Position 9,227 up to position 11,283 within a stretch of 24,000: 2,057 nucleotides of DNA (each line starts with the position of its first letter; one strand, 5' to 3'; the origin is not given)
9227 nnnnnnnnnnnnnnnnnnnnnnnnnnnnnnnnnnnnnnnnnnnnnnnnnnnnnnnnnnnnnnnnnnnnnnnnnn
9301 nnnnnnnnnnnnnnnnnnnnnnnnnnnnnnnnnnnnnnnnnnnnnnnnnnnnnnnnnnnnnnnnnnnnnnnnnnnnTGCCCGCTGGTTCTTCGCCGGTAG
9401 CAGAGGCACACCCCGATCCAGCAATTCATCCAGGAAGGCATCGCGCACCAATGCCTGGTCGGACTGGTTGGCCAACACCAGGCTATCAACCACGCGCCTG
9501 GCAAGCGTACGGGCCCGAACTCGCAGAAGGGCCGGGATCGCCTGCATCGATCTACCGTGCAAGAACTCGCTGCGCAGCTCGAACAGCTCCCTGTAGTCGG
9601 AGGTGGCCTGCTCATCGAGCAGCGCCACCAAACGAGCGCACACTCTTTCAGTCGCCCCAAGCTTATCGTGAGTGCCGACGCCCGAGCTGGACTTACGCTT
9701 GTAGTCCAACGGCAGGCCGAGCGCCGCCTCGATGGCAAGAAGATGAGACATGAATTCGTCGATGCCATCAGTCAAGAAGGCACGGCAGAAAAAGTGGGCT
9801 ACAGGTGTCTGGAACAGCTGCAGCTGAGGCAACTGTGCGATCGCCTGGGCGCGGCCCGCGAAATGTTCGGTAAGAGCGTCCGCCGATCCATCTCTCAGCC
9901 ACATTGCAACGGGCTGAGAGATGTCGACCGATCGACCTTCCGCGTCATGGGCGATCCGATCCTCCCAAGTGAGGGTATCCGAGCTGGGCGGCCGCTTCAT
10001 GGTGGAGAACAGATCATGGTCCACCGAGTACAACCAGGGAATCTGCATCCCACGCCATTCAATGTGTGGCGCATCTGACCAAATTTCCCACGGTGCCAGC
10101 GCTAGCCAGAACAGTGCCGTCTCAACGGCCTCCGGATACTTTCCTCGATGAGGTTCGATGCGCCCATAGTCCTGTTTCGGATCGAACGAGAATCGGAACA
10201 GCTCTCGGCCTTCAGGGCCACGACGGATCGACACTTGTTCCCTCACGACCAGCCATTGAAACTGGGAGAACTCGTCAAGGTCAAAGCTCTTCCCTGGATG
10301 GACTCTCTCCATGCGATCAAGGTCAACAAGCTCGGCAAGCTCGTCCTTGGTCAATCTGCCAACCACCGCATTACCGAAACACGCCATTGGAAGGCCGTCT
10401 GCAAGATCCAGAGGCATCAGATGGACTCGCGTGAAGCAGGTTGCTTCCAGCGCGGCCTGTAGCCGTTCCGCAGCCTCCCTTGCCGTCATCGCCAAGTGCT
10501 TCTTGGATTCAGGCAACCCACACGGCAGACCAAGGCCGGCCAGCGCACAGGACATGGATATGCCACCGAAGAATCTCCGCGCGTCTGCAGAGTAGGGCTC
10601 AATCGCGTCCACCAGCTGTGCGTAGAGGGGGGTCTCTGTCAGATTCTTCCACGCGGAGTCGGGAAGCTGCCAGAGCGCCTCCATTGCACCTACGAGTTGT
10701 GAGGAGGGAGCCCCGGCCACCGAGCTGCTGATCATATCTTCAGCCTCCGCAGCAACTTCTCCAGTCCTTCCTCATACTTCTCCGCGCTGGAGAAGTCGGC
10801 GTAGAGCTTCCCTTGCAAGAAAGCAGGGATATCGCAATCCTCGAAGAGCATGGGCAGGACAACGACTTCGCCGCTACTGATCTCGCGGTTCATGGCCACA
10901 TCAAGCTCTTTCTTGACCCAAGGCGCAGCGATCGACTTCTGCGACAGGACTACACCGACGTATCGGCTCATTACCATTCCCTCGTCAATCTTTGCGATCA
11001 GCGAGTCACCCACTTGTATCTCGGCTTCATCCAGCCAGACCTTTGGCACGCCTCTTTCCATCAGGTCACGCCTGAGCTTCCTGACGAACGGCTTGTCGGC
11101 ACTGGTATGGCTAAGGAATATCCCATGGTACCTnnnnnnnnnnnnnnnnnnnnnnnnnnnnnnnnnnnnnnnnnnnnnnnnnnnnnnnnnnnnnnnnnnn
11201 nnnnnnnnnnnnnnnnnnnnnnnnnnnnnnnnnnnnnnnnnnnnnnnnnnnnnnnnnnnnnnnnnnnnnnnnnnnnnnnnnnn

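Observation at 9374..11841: Translationally coupled TIR + HEPN two-gene operon: candidate Thoeris-like system with an RNase effector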

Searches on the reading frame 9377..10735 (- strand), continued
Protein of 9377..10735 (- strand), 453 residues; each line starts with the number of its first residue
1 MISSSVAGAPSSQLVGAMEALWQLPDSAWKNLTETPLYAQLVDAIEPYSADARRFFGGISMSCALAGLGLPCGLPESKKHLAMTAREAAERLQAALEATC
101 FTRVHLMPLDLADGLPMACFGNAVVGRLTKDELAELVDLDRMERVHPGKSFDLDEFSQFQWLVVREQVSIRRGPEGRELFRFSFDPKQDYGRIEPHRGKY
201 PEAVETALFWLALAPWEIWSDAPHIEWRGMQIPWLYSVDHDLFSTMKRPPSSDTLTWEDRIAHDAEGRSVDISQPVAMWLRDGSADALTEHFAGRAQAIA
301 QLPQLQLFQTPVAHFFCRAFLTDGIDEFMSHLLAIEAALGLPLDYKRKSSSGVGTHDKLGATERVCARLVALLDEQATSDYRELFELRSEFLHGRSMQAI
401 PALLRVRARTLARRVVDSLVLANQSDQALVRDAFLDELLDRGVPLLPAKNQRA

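Call 95: fold_search(model_id=the predicted structure, library=viral)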
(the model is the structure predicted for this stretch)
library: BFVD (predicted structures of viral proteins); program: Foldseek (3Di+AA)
matches with E <= 10: 142; with E <= 0.001: 0
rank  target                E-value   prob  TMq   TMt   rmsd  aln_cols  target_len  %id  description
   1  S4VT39                6.0e-01  0.05  0.15  0.13  23.2       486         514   14  DUF5848 domain-containing protein [Pandoravirus dulcis]
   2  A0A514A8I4            7.6e-01  0.12  0.11  0.18  19.8       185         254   14  Uncharacterized protein [Pantoea phage Kyle]
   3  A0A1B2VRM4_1          1.7e+00  0.07  0.10  0.06  25.2       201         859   10  Replicase (Fragment) [Human respiratory syncytial virus]
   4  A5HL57                1.8e+00  0.12  0.11  0.19  12.1       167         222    6  PfWMP3_06 [Phormidium phage Pf-WMP3]
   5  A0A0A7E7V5            1.9e+00  0.07  0.09  0.17  18.6       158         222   16  (no name in the UniProt tables at hand)
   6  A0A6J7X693            1.9e+00  0.06  0.09  0.08  19.2       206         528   11  Uncharacterized protein [uncultured Caudovirales phage]
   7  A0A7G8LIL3            1.9e+00  0.06  0.09  0.13  17.2       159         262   13  Membrane protein [Gordonia phage Rabbitrun]
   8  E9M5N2                2.5e+00  0.06  0.11  0.15  19.1       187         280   10  Uncharacterized protein [Cricetid gammaherpesvirus 2]
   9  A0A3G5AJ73            2.5e+00  0.06  0.08  0.09  18.6       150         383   14  Bifunctional aspartate aminotransferase [Sylvanvirus sp.]
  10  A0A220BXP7            2.7e+00  0.04  0.07  0.19  16.9       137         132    9  (no name in the UniProt tables at hand)
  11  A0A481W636            2.8e+00  0.02  0.08  0.03  16.7       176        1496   10  Virion structural protein [Pseudomonas phage Psa21]
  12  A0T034                3.0e+00  0.08  0.12  0.20  15.1       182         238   13  (no name in the UniProt tables at hand)
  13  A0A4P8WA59            3.0e+00  0.02  0.09  0.10  24.8       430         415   10  (no name in the UniProt tables at hand)
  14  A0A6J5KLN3            3.1e+00  0.09  0.06  0.27  19.3        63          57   17  Uncharacterized protein [uncultured Caudovirales phage]
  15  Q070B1                3.1e+00  0.06  0.12  0.22  15.4       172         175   14  IMV membrane protein [Nile crocodilepox virus (isolate Crocodylus niloticus/Zimbabwe/Ume/2001)]
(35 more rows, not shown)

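Call 97: search_dna_similar(query=window:9377-10735:-, collection=plasmids, mode=protein, max_rows=25, rows=spread)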
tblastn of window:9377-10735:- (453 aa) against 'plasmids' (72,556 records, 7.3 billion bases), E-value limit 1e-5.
Records with a match: 28; places in all: 29; records where one place covers at least 80% of the query: 18.
Best place of each record, by identity: <60% 28.
By first word of the organism name: Agrobacterium 14; Serratia 3; Shinella 2; Rhizobium 2; Klebsiella 2; Novosphingobium 1; Achromobacter 1; Mesorhizobium 1; Erwiniaceae 1; Pantoea 1.
By predicted mobility (MOB-suite, as given by PLSDB): conjugative 21; non-mobilizable 7.
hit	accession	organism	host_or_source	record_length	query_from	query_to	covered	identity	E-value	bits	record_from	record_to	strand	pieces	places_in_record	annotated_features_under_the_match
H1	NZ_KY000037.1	Agrobacterium sp.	-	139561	2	446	98%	41.5%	1e-81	281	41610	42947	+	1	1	hypothetical protein | toll/interleukin-1 receptor domain-containing protein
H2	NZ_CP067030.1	Agrobacterium fabrum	-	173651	2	446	98%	41.5%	1e-81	281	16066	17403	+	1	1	hypothetical protein | toll/interleukin-1 receptor domain-containing protein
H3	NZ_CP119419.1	Agrobacterium fabrum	-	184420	2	446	98%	41.5%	1e-81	281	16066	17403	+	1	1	hypothetical protein | toll/interleukin-1 receptor domain-containing protein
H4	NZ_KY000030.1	Agrobacterium tumefaciens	-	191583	2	446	98%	41.5%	1e-81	281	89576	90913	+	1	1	hypothetical protein | toll/interleukin-1 receptor domain-containing protein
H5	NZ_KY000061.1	Agrobacterium radiobacter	-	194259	2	446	98%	41.5%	1e-81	281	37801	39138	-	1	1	hypothetical protein | toll/interleukin-1 receptor domain-containing protein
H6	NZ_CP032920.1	Agrobacterium tumefaciens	-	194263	2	446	98%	41.5%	1e-81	281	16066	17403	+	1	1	hypothetical protein | toll/interleukin-1 receptor domain-containing protein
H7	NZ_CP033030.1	Agrobacterium tumefaciens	-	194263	2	446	98%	41.5%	1e-81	281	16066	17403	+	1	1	hypothetical protein | toll/interleukin-1 receptor domain-containing protein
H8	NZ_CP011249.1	Agrobacterium tumefaciens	Achillea ptarmica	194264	2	446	98%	41.5%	1e-81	281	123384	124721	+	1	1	hypothetical protein | toll/interleukin-1 receptor domain-containing protein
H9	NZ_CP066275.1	Agrobacterium tumefaciens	-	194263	2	446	98%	41.5%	1e-81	281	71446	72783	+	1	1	hypothetical protein | toll/interleukin-1 receptor domain-containing protein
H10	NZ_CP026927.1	Agrobacterium tumefaciens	Medicago sativa,from a crown gall tumor ...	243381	2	446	98%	41.5%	1e-81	281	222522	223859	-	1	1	hypothetical protein | toll/interleukin-1 receptor domain-containing protein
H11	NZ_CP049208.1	Agrobacterium rubi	Raspberry,cell culture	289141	3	443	97%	40.7%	1e-67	241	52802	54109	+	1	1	hypothetical protein (x2)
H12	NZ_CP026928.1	Agrobacterium tumefaciens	Medicago sativa,from a crown gall tumor ...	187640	12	446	96%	41.0%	5e-71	251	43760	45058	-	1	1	hypothetical protein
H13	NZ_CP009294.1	Novosphingobium pentaromativorans US6-1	mud sediment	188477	11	443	96%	39.5%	4e-65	234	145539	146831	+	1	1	hypothetical protein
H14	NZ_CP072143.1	Rhizobium sp. L51/94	Blueberry,cell culture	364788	9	445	96%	37.4%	5e-67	239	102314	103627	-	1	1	hypothetical protein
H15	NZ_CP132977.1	Achromobacter seleniivolatilans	cell culture,seleniferous soil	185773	14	445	95%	37.2%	1e-59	218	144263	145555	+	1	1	hypothetical protein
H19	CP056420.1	Klebsiella oxytoca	culture,Wastewater effluent sample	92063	104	442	75%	31.0%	2e-31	135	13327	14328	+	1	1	hypothetical protein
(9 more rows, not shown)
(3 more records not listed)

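Call 98: get_annotated_region(hit=H8, flank=5000)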
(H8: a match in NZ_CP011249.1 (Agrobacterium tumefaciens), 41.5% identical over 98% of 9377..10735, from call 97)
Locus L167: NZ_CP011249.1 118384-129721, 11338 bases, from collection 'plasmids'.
description: Agrobacterium tumefaciens strain Ach5 plasmid pTi, complete sequence
organism: Agrobacterium tumefaciens (NCBI taxid 358)
taxonomy: Bacteria; Pseudomonadota; Alphaproteobacteria; Hyphomicrobiales; Rhizobiaceae; Agrobacterium; Agrobacterium tumefaciens
host: -; source: Achillea ptarmica; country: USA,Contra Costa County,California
typing (MOB-suite, as given by PLSDB): conjugative; replicon rep_cluster_352; relaxase MOBP,MOBQ; mating-pair formation MPF_T
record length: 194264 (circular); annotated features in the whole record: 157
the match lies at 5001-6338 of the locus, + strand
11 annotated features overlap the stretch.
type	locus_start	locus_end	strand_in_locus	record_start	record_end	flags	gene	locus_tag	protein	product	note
CDS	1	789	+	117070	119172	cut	-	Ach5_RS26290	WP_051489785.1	ATP-binding protein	-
CDS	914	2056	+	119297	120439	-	-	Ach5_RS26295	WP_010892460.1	PIN domain-containing protein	-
CDS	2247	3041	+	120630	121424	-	-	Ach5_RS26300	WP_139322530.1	hypothetical protein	-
CDS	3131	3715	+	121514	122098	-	-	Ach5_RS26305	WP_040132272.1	trypsin-like peptidase domain-containing protein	-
CDS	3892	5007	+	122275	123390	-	-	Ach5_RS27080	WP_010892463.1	toll/interleukin-1 receptor domain-containing protein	GO:0007165 - signal transduction [Evidence IEA]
CDS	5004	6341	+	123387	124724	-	-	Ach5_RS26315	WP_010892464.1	hypothetical protein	-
CDS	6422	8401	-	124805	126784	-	-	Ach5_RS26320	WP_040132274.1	DUF3732 domain-containing protein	-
CDS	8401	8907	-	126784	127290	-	-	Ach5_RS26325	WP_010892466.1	three component ABC system middle component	-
CDS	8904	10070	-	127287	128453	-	-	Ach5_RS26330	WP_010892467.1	ABC-three component system protein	-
CDS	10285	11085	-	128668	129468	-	-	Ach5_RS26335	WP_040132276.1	TIGR02391 family protein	-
CDS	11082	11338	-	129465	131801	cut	-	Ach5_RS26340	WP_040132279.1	type I restriction endonuclease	GO:0006304 - DNA modification [Evidence IEA]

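Call 99: get_annotated_region(hit=H19, flank=5000)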
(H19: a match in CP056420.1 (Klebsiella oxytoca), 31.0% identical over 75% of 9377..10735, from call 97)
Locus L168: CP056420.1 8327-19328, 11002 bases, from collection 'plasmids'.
description: Klebsiella oxytoca strain RHBSTW-00529 plasmid pRHBSTW-00529_3, complete sequence
organism: Klebsiella oxytoca (NCBI taxid 571)
taxonomy: Bacteria; Pseudomonadota; Gammaproteobacteria; Enterobacterales; Enterobacteriaceae; Klebsiella; Klebsiella oxytoca
host: -; source: culture,Wastewater effluent sample; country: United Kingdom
typing (MOB-suite, as given by PLSDB): non-mobilizable; replicon rep_cluster_2078
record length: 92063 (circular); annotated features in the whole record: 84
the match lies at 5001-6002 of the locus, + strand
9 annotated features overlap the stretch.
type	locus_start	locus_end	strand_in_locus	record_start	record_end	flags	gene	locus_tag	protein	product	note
CDS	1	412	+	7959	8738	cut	-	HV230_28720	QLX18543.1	hypothetical protein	-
CDS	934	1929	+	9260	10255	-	-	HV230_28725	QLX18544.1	nucleotidyltransferase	-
CDS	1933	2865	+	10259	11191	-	-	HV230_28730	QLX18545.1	hypothetical protein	-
CDS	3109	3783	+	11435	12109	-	-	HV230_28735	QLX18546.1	hypothetical protein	-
CDS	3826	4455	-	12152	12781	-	-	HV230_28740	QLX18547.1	RES family NAD+ phosphorylase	-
CDS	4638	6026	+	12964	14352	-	-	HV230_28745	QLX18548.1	hypothetical protein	-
CDS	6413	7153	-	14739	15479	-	-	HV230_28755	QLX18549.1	site-specific integrase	-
CDS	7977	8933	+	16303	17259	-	-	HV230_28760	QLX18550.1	glyoxylate/hydroxypyruvate reductase A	-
CDS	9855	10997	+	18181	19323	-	-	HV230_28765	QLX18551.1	alpha-hydroxy-acid oxidizing protein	-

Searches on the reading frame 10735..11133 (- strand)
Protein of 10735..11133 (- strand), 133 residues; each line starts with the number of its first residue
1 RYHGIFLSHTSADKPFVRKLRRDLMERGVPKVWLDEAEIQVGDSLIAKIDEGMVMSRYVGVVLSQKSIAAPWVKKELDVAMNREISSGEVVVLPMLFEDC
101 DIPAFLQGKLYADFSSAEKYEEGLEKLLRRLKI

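Call 80: search_solved_structures(query=window:10735-11133:-, max_evalue=0.000001, show_alignments=3)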
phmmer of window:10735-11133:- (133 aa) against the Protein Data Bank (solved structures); distinct sequences matched with E-value up to 0.000001: 7.
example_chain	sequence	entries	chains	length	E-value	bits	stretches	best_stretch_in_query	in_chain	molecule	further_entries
7uwg_A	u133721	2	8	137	6e-15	58.5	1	3-96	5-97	Molecular chaperone Tir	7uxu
8g83_A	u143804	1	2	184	1.3e-14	57.4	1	3-96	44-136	NAD(+) hydrolase AbTIR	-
7uxr_A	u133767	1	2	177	7.3e-12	48.5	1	3-96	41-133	TIR domain protein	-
3h16_A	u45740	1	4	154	9e-11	45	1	3-96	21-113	TIR protein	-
4c7m_A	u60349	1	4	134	2.9e-10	43.4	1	5-96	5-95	Toll/interleukin-1 receptor domain-containing protein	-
4lzp_B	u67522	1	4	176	3.6e-10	43.1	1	4-96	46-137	Putative uncharacterized protein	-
4lqc_A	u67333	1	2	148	4e-09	39.7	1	4-96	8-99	TcpB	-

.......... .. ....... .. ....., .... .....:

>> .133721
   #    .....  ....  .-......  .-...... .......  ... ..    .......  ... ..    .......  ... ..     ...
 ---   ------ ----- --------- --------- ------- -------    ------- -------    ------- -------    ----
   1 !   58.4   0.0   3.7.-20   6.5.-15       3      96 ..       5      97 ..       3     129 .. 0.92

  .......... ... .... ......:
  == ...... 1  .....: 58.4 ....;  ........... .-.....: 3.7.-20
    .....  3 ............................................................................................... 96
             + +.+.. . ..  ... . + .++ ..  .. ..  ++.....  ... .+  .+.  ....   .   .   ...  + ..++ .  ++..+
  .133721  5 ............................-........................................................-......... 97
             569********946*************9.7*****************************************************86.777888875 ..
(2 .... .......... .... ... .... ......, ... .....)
